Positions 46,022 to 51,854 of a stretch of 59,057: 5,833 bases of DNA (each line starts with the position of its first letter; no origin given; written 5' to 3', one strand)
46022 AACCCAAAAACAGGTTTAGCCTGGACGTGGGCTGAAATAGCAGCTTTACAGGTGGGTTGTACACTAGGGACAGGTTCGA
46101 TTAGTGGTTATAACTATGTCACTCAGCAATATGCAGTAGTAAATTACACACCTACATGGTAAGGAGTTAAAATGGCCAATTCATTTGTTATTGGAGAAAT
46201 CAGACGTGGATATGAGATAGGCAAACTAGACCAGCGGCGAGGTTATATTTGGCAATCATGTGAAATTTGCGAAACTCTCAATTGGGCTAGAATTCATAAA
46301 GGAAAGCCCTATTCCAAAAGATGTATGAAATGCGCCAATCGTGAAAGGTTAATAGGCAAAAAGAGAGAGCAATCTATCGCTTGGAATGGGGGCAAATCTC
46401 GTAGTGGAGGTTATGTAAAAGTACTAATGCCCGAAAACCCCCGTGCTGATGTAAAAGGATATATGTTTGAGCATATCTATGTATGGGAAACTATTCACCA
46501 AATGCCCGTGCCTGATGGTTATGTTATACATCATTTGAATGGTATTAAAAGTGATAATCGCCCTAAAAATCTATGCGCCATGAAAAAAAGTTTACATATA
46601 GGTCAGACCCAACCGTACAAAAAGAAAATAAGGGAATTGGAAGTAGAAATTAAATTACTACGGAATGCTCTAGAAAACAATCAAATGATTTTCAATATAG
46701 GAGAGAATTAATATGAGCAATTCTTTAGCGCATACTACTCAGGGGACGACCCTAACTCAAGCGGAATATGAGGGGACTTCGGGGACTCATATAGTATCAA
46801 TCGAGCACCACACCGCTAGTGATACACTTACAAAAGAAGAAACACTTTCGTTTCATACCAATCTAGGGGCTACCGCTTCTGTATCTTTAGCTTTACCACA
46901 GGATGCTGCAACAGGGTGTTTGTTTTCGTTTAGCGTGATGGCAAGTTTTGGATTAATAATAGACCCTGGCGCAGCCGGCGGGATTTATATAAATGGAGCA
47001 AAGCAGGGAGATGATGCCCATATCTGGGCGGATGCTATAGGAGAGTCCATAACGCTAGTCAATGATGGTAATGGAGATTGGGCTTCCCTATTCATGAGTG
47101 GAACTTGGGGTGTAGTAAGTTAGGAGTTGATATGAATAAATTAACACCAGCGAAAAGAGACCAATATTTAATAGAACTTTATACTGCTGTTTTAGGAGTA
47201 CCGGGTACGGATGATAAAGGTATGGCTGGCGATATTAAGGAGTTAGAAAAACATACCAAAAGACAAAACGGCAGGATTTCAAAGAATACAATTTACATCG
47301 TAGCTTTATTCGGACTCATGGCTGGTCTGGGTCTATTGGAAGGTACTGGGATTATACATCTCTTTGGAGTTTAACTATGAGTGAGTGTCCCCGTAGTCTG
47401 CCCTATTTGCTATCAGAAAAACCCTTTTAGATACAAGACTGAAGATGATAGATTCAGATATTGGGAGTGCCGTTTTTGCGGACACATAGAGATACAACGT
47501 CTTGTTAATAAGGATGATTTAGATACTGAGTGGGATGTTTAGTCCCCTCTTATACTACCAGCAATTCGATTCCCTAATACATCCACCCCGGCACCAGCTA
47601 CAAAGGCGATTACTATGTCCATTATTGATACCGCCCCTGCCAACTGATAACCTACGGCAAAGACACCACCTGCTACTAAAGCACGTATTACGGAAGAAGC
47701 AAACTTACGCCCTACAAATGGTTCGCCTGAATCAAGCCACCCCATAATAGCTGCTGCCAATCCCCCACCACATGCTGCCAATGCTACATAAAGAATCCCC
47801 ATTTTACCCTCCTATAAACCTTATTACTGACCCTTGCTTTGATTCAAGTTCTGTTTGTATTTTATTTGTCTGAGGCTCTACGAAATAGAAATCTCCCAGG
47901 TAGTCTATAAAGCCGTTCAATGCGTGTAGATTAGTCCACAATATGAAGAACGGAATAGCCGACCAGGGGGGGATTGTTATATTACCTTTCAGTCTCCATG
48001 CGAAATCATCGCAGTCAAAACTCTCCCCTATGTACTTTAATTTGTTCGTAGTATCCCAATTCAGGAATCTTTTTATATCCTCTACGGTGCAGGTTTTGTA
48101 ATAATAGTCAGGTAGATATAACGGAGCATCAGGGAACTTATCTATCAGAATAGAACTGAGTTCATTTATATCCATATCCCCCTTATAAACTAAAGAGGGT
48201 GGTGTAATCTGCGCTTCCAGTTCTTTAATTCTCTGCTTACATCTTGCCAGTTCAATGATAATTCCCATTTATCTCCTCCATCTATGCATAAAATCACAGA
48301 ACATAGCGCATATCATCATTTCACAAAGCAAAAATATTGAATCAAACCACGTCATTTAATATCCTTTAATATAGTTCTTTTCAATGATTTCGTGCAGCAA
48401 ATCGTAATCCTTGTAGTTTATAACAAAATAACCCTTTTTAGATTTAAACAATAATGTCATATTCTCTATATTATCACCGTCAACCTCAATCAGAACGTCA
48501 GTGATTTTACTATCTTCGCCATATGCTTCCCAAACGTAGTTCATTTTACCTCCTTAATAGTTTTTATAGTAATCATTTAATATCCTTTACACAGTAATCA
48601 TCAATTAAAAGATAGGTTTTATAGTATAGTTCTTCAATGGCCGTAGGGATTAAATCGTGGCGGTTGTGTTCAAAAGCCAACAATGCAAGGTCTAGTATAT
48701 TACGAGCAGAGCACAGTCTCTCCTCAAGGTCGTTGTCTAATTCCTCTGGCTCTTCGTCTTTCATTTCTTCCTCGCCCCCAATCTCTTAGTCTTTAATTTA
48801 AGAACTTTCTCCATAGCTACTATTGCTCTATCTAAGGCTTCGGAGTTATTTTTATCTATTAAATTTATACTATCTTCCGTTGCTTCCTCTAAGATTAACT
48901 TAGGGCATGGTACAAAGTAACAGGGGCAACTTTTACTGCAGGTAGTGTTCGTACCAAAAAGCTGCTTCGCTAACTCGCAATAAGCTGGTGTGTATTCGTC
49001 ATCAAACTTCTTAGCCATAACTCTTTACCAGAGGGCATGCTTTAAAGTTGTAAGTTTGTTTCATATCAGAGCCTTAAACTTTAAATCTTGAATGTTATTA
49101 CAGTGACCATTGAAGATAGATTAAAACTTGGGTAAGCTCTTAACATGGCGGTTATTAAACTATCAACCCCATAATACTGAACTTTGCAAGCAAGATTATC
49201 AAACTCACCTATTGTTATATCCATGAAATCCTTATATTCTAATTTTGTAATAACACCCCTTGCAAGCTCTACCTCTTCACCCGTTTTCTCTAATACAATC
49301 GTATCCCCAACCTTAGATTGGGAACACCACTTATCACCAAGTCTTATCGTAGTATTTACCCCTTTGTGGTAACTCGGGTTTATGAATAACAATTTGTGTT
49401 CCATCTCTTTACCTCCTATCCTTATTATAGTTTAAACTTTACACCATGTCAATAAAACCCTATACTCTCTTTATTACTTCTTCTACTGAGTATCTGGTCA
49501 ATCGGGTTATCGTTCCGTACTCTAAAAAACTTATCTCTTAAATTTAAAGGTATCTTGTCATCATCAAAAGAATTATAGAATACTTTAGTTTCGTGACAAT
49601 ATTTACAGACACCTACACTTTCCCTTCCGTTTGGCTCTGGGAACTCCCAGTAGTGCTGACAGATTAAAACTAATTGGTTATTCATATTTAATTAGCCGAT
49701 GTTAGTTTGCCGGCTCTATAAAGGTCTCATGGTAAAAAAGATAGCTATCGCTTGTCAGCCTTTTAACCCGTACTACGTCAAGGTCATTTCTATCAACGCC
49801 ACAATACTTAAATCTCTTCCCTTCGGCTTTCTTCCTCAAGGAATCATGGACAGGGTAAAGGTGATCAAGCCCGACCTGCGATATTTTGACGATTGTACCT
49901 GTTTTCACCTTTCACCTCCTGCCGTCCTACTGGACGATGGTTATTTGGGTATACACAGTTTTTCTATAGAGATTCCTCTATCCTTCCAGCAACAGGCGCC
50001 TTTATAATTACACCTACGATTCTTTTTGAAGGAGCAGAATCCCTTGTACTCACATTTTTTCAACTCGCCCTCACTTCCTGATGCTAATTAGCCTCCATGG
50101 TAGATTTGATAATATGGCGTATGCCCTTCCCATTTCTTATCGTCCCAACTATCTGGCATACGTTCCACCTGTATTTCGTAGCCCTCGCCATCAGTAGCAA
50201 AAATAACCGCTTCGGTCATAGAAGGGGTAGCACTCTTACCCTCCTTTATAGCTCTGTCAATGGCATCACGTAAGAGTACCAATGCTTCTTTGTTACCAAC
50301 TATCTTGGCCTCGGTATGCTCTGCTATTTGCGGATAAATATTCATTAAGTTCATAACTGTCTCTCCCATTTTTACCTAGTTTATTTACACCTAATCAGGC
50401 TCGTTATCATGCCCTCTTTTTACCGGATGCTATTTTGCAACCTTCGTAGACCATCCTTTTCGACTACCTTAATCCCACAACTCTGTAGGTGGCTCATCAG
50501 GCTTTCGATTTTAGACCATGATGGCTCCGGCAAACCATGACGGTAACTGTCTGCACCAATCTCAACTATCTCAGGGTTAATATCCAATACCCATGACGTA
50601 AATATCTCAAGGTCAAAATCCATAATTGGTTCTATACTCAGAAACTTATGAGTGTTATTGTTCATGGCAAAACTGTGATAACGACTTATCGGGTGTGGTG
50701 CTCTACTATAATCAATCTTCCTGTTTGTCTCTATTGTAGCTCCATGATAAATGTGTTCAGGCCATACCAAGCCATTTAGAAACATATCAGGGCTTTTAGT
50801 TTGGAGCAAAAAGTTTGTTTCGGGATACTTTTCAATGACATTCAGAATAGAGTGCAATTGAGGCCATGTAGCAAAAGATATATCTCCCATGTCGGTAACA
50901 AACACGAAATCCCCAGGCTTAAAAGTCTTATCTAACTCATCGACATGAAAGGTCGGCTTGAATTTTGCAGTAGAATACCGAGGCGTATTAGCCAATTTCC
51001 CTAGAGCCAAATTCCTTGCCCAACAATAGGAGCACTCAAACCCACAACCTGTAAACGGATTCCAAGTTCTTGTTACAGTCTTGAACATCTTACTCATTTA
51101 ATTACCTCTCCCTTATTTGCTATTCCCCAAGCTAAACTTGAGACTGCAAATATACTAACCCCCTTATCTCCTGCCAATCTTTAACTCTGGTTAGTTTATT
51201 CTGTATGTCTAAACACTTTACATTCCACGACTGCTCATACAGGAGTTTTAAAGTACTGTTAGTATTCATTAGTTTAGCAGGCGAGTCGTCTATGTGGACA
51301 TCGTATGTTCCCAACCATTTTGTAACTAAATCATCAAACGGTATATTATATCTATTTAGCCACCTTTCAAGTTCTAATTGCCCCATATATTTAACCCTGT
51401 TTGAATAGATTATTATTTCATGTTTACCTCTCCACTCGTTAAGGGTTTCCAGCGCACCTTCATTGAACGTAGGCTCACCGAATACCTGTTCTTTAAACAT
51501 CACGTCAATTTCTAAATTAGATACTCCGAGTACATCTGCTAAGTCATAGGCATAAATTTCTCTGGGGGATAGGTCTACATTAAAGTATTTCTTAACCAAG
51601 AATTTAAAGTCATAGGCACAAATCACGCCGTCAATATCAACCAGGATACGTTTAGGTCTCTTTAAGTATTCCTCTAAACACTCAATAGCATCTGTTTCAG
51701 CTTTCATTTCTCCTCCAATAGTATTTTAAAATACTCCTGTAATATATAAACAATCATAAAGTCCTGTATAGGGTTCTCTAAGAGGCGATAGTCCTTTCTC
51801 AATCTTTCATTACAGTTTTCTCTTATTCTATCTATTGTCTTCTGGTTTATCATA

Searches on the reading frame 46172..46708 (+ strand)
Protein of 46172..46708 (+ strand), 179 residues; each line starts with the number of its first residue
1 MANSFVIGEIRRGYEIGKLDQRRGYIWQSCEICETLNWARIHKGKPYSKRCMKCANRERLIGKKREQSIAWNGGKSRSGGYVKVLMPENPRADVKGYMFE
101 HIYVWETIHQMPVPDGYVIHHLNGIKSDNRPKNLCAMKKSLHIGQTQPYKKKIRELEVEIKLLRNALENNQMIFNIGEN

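Call 51: search_protein_families(library=pfam, proteins=[window:46172-46708:+], max_evalue=0.01)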
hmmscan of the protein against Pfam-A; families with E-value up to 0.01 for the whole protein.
window:46172-46708:+ (179 aa): 1 family
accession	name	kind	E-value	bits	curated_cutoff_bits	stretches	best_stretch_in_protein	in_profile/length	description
PF13392.12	HNH_3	-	7.1e-11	42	24.8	1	101-140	4-42/46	HNH endonuclease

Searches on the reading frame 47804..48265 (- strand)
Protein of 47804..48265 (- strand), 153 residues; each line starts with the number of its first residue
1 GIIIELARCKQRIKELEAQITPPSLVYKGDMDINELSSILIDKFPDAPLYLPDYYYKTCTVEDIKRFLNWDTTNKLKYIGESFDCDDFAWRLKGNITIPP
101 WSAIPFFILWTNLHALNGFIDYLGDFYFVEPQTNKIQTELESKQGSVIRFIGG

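Call 77: search_protein_families(library=pfam, proteins=[window:47804-48265:-], max_evalue=0.01)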
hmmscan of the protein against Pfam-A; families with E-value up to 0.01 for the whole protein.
window:47804-48265:- (153 aa): 2 families
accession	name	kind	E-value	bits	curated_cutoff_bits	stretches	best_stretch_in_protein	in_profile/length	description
PF18021.7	Agglutinin_C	-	0.0019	19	26.8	0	74-97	19-42/93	Agglutinin C-terminal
PF18022.7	Lectin_C_term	-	0.0056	17.5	27.1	0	52-97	3-51/102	Ricin-type beta-trefoil lectin C-terminal domain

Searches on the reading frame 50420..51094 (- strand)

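Call 77: search_protein_families(library=pfam, proteins=[window:50420-51094:-], max_evalue=0.01)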
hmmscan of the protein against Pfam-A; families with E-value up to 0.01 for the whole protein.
window:50420-51094:- (224 aa): 1 family
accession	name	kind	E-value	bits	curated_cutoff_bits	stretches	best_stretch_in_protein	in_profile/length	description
PF07505.17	DUF5131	-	3.5e-11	43.5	28.9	1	8-159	8-165/243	Protein of unknown function (DUF5131)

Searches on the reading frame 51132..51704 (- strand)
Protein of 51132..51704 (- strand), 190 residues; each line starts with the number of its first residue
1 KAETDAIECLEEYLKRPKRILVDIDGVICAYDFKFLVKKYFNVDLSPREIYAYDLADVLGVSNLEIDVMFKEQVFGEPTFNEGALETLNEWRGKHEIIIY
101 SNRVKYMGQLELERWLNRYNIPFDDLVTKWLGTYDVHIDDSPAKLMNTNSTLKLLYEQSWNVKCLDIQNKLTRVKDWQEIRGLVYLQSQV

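Call 77: search_protein_families(library=pfam, proteins=[window:51132-51704:-], max_evalue=0.01)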
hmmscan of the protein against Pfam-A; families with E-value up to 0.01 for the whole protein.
window:51132-51704:- (190 aa): 2 families
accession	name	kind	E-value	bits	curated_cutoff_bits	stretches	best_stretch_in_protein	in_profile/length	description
PF06941.18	NT5C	-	1e-08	35.7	24.8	1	20-184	4-174/180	5' nucleotidase, deoxy (Pyrimidine), cytosolic type C protein (NT5C)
PF24694.1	LNS2_PITM1-3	-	0.0022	18.5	27.7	0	76-125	18-67/124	PITM 1-3, LNS2 domain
